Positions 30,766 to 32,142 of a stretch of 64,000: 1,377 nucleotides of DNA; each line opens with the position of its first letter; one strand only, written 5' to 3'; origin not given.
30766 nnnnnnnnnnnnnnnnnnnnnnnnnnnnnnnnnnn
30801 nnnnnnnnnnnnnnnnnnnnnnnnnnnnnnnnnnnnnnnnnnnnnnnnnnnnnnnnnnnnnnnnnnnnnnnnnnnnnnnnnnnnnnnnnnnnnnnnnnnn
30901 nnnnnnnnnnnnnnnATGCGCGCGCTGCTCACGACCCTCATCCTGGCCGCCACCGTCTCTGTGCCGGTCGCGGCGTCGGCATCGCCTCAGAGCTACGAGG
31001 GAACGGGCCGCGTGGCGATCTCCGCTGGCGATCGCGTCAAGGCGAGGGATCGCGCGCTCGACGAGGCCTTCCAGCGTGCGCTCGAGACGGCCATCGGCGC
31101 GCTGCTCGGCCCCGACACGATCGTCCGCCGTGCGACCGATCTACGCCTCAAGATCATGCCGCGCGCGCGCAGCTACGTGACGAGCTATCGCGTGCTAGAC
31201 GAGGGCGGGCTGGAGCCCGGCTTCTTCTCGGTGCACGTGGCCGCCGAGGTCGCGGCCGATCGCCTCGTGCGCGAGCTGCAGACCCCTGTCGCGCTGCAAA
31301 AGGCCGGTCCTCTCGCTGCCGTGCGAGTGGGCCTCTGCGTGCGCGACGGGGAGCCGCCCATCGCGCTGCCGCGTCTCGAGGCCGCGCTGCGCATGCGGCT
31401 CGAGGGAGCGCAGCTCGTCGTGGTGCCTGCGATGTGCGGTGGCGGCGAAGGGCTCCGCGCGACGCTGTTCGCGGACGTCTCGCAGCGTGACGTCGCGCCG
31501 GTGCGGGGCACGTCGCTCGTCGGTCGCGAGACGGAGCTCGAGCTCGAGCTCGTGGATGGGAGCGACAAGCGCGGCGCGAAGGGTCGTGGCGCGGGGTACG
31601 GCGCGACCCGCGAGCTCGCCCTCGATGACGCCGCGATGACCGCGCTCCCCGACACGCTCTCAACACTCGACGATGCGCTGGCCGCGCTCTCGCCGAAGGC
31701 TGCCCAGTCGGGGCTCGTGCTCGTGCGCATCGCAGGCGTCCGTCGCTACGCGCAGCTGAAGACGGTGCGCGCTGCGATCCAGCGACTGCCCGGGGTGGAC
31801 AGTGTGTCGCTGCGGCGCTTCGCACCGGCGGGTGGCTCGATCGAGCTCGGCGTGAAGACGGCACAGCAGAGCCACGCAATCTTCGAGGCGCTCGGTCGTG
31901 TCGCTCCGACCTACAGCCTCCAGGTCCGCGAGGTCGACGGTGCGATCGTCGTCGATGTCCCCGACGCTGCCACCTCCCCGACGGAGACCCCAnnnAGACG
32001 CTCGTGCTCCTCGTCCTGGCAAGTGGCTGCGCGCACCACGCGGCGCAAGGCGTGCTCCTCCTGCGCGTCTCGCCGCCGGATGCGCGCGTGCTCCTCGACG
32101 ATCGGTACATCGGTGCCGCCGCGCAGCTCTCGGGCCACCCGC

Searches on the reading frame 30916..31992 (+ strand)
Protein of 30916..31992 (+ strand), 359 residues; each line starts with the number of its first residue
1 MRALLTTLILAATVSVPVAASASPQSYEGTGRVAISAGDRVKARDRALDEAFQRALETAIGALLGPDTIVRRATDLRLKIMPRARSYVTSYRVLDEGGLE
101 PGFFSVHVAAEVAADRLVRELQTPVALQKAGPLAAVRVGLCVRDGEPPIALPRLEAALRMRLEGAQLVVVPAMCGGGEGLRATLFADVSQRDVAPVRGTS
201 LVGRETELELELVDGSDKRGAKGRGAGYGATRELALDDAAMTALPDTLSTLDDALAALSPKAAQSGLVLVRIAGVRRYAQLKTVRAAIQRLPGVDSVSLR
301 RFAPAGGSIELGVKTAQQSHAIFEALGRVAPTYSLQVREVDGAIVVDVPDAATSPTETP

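Call 3: search_protein_families(library=pfam, max_evalue=1, proteins=[window:30916-31992:+])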
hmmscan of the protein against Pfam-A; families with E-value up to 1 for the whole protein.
seq(359 aa): 2 families
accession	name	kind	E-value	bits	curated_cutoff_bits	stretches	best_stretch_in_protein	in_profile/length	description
PF16548.10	FlgT_N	-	0.0092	16.9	28.8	1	27-96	3-70/87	Flagellar assembly protein T, N-terminal domain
PF13291.12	ACT_4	-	0.13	13.4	27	0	275-297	56-78/80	ACT domain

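Call 6: search_protein_families(library=ncbifam, max_evalue=1, proteins=[window:30916-31992:+])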
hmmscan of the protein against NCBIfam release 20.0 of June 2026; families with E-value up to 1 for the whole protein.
seq(359 aa): 0 families

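Call 8: find_homologous_proteins(query=window:30916-31992:+)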
Query seq(359 aa) (359 aa): 14 proteins with E <= 0.001 among 8000 candidates.
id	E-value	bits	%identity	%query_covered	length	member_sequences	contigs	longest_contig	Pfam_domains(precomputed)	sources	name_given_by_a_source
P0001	4.2e-217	738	100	100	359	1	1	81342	-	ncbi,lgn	ncbi:MAG: hypothetical protein ABI321_09195 [Polyangia bacterium]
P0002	2.1e-183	627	85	95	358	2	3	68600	-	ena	-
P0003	1.9e-165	568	78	100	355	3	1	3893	-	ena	-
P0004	1.8e-94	335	52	98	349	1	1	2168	PF16548.11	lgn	-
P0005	3.9e-93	330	52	93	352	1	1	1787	PF16548.11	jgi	jgi:hypothetical protein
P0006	4.6e-80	287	47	97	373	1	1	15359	-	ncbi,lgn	-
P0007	2.3e-79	285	48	98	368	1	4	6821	PF16548.11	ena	-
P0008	2.7e-78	282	50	93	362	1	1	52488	-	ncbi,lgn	-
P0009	3.2e-78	281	47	98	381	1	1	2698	-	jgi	-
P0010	2.9e-76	275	51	91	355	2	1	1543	-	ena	-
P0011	1.2e-74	270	47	94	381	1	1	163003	-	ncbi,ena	-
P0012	5.2e-69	251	45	95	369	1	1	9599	-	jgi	jgi:hypothetical protein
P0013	5.1e-68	248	45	94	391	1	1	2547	-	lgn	-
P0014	8.9e-66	241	42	96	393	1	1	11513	-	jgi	jgi:hypothetical protein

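Call 10: find_encoding_contigs(protein=P0002, flank=6000, max_places=2)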
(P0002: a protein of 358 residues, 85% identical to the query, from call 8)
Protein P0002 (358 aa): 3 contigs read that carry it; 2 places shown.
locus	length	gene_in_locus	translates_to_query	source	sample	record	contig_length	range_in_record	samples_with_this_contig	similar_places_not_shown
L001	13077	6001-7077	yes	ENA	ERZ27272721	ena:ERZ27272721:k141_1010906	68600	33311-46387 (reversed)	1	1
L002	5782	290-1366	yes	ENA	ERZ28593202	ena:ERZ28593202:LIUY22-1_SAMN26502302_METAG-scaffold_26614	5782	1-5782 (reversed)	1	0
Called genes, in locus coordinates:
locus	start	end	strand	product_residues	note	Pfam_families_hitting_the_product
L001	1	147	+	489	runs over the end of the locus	PF00478:IMPDH, PF03060:NMO (faint), PF00571:CBS, PF01070:FMN_dh (faint), PF00571:CBS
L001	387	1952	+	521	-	PF00117:GATase, PF07722:Peptidase_C26 (weak), PF02540:NAD_synthase (faint), PF00958:GMP_synt_C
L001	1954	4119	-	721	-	PF09586:YfhO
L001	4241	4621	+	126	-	-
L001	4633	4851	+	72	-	-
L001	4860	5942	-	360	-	PF13453:Zn_ribbon_TFIIB, PF01694:Rhomboid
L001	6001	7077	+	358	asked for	-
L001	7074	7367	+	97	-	-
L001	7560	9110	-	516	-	PF00501:AMP-binding, PF13193:AMP-binding_C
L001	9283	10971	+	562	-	PF05960:DUF885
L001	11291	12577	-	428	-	PF00905:Transpeptidase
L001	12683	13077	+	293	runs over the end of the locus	PF16697:Yop-YscD_cpl, PF00498:FHA, PF00990:GGDEF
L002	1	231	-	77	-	?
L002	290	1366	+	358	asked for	-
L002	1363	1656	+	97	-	-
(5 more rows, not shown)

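Call 12: find_encoding_contigs(protein=P0011, flank=6000, max_places=2)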
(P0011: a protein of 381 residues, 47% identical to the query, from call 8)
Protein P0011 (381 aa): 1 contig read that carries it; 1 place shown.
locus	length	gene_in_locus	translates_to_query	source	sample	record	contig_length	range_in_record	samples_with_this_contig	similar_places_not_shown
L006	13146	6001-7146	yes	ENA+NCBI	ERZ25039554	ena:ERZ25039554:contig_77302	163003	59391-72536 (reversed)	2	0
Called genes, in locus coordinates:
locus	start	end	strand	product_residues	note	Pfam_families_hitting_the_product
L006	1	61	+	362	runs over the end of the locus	-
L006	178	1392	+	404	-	PF05157:MshEN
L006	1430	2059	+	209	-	PF00478:IMPDH, PF00571:CBS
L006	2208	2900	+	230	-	PF00478:IMPDH, PF01070:FMN_dh (weak), PF03060:NMO (weak)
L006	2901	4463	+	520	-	PF00117:GATase, PF07722:Peptidase_C26 (weak), PF02540:NAD_synthase (faint), PF00958:GMP_synt_C (weak)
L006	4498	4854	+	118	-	-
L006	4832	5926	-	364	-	PF13453:Zn_ribbon_TFIIB, PF01694:Rhomboid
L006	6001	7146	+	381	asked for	-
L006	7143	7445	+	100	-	PF08308:PEGA (weak)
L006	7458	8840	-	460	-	PF07396:Porin_O_P (faint)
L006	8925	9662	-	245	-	PF01507:PAPS_reduct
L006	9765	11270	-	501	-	PF00501:AMP-binding, PF13193:AMP-binding_C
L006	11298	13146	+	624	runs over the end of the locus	PF05960:DUF885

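Call 13: find_encoding_contigs(protein=P0008, flank=6000, max_places=2)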
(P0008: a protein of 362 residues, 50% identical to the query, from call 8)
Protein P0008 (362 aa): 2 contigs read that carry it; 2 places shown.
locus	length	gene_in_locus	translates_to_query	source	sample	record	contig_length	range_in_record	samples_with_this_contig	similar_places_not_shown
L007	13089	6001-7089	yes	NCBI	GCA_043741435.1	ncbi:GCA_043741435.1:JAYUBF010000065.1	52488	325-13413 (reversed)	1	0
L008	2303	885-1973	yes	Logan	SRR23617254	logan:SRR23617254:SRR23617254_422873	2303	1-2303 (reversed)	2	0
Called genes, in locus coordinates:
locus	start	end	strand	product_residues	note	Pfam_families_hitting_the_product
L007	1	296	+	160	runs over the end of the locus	PF02367:TsaE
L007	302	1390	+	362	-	PF13528:Glyco_trans_1_3, PF04101:Glyco_tran_28_C (weak)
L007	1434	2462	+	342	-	PF13429:TPR_15, PF13414:TPR_11 (weak), PF13432:TPR_16 (weak), PF14559:TPR_19 (weak), PF14559:TPR_19, PF13432:TPR_16, PF13414:TPR_11 (weak), PF13432:TPR_16 (weak), +20 more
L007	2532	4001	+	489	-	PF00478:IMPDH, PF03060:NMO (faint), PF01070:FMN_dh (weak), PF00571:CBS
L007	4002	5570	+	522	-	PF00117:GATase, PF07722:Peptidase_C26 (weak), PF02540:NAD_synthase (faint), PF00958:GMP_synt_C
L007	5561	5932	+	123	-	-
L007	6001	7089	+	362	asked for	-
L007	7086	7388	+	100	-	PF08308:PEGA (weak)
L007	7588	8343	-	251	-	-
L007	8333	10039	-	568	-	PF01565:FAD_binding_4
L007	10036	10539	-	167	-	PF21926:FeeM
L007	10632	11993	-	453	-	-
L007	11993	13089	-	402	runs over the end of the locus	PF04773:FecR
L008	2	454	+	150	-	?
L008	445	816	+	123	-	-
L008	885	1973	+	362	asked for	-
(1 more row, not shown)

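Call 14: find_encoding_contigs(protein=P0006, flank=6000, max_places=2)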
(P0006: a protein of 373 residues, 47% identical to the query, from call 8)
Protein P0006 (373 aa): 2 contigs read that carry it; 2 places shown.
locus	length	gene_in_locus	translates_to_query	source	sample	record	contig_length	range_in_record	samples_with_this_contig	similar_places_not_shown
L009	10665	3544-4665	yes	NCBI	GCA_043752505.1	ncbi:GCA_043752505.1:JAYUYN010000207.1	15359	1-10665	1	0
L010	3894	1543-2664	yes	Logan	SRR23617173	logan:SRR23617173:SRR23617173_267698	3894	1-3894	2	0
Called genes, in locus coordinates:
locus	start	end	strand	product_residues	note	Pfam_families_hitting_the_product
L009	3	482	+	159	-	?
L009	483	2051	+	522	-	PF00117:GATase, PF07722:Peptidase_C26 (weak), PF02540:NAD_synthase (faint), PF00958:GMP_synt_C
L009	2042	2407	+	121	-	-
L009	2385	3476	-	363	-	PF13453:Zn_ribbon_TFIIB, PF01694:Rhomboid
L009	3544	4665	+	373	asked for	-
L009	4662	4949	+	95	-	PF08308:PEGA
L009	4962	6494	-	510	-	PF00501:AMP-binding, PF13193:AMP-binding_C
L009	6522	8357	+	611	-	PF05960:DUF885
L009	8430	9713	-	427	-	PF00905:Transpeptidase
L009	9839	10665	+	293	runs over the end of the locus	PF16697:Yop-YscD_cpl, PF00498:FHA, PF00990:GGDEF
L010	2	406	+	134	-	?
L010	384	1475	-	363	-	PF13453:Zn_ribbon_TFIIB, PF01694:Rhomboid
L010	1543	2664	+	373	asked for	-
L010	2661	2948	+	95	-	PF08308:PEGA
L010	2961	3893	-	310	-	?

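Call 15: find_encoding_contigs(protein=P0014, flank=6000, max_places=2)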
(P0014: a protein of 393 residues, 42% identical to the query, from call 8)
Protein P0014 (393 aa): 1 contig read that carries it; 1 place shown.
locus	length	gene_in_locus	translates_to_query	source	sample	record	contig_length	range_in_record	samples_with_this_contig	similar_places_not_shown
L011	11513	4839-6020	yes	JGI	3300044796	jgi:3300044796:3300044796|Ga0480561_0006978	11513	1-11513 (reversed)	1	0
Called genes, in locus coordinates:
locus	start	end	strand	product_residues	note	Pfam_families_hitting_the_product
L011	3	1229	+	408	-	?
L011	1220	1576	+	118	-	-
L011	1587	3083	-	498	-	PF13349:DUF4097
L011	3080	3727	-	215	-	PF04542:Sigma70_r2, PF08281:Sigma70_r4_2, PF04545:Sigma70_r4 (weak)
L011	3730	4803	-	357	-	PF13453:Zn_ribbon_TFIIB, PF01694:Rhomboid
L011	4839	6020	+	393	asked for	-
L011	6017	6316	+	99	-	PF08308:PEGA (weak)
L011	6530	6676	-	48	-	-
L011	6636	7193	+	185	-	-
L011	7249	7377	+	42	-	-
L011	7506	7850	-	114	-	-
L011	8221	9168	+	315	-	PF01073:3Beta_HSD, PF01370:Epimerase, PF02719:Polysacc_synt_2 (faint), PF04321:RmlD_sub_bind (weak), PF07993:NAD_binding_4 (faint), PF16363:GDP_Man_Dehyd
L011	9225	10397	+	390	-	PF21036:EryCIII-like_N (faint), PF00201:UDPGT, PF04101:Glyco_tran_28_C, PF06722:EryCIII-like_C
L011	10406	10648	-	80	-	-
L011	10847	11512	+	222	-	?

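Call 16: find_encoding_contigs(protein=P0012, flank=6000, max_places=2)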
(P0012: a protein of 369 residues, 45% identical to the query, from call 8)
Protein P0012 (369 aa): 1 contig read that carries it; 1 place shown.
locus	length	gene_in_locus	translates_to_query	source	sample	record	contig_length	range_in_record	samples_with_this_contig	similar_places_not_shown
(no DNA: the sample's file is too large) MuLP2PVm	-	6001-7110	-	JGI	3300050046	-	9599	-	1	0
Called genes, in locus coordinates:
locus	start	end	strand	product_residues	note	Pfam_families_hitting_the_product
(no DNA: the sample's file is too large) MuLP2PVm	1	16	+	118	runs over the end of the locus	-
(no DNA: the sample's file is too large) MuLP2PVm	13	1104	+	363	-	PF03283:PAE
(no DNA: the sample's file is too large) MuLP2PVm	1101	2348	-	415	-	PF26077:BSH_Fcp1 (faint), PF25919:BSH_CusB (faint), PF00364:Biotin_lipoyl (faint), PF25917:BSH_RND (weak), PF25973:BSH_CzcB, PF25984:BSH_YknX (faint), PF25954:Beta-barrel_RND_2, PF25990:Beta-barrel_YknX, +1 more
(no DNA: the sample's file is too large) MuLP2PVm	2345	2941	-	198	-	PF04542:Sigma70_r2, PF08281:Sigma70_r4_2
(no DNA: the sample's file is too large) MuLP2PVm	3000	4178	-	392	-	PF13490:zf-HC2 (weak), PF13349:DUF4097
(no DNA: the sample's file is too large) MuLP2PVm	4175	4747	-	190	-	PF04542:Sigma70_r2, PF08281:Sigma70_r4_2, PF04545:Sigma70_r4 (weak)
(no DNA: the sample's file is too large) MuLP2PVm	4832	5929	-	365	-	PF13453:Zn_ribbon_TFIIB, PF01694:Rhomboid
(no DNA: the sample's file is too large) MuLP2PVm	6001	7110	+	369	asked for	-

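Call 23: search_protein_families(library=pfam, alignment_id=A1, max_evalue=0.1)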
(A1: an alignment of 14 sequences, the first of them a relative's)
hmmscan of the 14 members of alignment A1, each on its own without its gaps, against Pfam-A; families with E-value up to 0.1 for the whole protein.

A. member 1, P0001 (359 aa): 1 family
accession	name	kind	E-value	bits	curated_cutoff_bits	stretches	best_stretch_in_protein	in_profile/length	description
PF16548.10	FlgT_N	-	0.0092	16.9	28.8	1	27-96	3-70/87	Flagellar assembly protein T, N-terminal domain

B. families by the number of members that match (of 14 scanned): 5 families
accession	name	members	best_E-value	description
PF16548.10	FlgT_N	11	1.3e-06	Flagellar assembly protein T, N-terminal domain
PF15915.11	BAT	1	0.00026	GAF and HTH_10 associated domain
PF13531.11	SBP_bac_11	1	0.015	Bacterial extracellular solute-binding protein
PF07660.19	STN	1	0.022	Secretin and TonB N terminus short domain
PF24255.1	DUF7456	1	0.088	Family of unknown function (DUF7456)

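Call 26: find_related_loci(query=A1, collection=genome_contigs, flank=8000)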
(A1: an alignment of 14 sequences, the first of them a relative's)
Query A1 (359 aa) in genome_contigs; peptide patterns used: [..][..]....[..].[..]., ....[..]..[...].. (x = any residue, [..] = any of these).
180 stretches matched a pattern; 11 encode a relative of the query (tblastn E <= 1e-3); 11 distinct loci.
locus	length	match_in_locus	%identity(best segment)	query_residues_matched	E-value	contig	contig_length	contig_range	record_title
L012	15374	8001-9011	50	16-352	2e-84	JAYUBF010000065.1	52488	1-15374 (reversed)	MAG: Myxococcales bacterium isolate GFS_6713 GFS_6713_64, whole genome shotgun sequence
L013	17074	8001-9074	36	1-348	2e-41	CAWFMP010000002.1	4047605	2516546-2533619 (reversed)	MAG: uncultured delta proteobacterium isolate MFD06435.bin.2.192 genome assembly, contig: contig_19846, whole genome sho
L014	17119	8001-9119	35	1-355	7e-39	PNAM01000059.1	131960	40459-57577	MAG: Myxococcales bacterium isolate palsa_1104 73.20110800_P1D.52_contig_1792, whole genome shotgun sequence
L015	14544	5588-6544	36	27-331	2e-37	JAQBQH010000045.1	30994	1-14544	MAG: Myxococcales bacterium isolate RYN_368 scaffold_5010635, whole genome shotgun sequence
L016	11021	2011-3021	36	4-331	1e-35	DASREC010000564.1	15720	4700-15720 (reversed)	MAG TPA_asm: Polyangia bacterium isolate SMAG_U9996 k141_858299, whole genome shotgun sequence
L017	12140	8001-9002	34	2-315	2e-35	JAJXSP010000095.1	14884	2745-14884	MAG: Myxococcales bacterium isolate BP4.bin10 NODE_4895_length_14884_cov_1.311174, whole genome shotgun sequence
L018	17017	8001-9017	34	1-331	7e-34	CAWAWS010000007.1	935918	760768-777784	MAG: uncultured delta proteobacterium isolate MFD04540.bin.2.104 genome assembly, contig: contig_16312, whole genome sho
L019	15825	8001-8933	34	25-336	1e-31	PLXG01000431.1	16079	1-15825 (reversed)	MAG: Myxococcales bacterium isolate palsa_1153 73.20120700_P3D.479_contig_111643, whole genome shotgun sequence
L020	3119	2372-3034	36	5-214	7e-32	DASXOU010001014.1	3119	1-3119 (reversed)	MAG TPA_asm: Polyangia bacterium isolate SMAG_U5390 k141_226300, whole genome shotgun sequence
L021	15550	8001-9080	34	4-348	1e-41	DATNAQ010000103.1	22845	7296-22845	MAG TPA_asm: Polyangia bacterium isolate SMAG_U11165 k141_731243, whole genome shotgun sequence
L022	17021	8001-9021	53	27-348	1e-20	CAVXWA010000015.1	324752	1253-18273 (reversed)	MAG: uncultured Gammaproteobacteria bacterium isolate MFD06714.bin.2.121 genome assembly, contig: contig_50360, whole ge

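Call 29: predict_structure(alignment_id=A1)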
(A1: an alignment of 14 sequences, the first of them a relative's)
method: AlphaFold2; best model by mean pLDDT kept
length: 359 residues; sequences in the alignment: 14
mean_pLDDT: 79.4   pTM: 0.41
mean pLDDT of the five models: 79.4, 78.8, 76.6, 76.3, 76.0
residues with pLDDT >= 90: 96; 70-90: 192; 50-70: 42; < 50: 29
segments of 3 or more residues with pLDDT < 50: 13-22, 124-133, 353-359
pLDDT, mean of each block of 10 residues (from residue 1): 55 44 74 86 92 92 81 78 89 89 92 85 49 66 79 91 85 68 89 75 90 82 91 91 91 79 66 80 90 87 71 85 89 85 78 43
secondary structure, 60 per line:
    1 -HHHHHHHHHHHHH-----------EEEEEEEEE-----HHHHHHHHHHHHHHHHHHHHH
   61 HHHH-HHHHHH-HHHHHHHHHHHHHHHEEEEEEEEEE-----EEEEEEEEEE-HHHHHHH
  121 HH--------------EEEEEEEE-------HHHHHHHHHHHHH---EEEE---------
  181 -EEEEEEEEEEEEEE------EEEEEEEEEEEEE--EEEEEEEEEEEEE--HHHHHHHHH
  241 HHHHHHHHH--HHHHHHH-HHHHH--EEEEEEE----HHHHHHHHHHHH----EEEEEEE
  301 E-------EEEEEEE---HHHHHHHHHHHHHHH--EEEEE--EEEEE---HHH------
elements in order: H2-14 E26-34 H40-64 H66-71 H73-87 E88-97 E103-112 H114-122 E137-144 H152-164 E168-171 E182-195 E202-214 E217-229 H232-249 H252-258 H260-264 E267-273 H278-289 E294-301 E309-315 H319-333 E336-340 E343-347
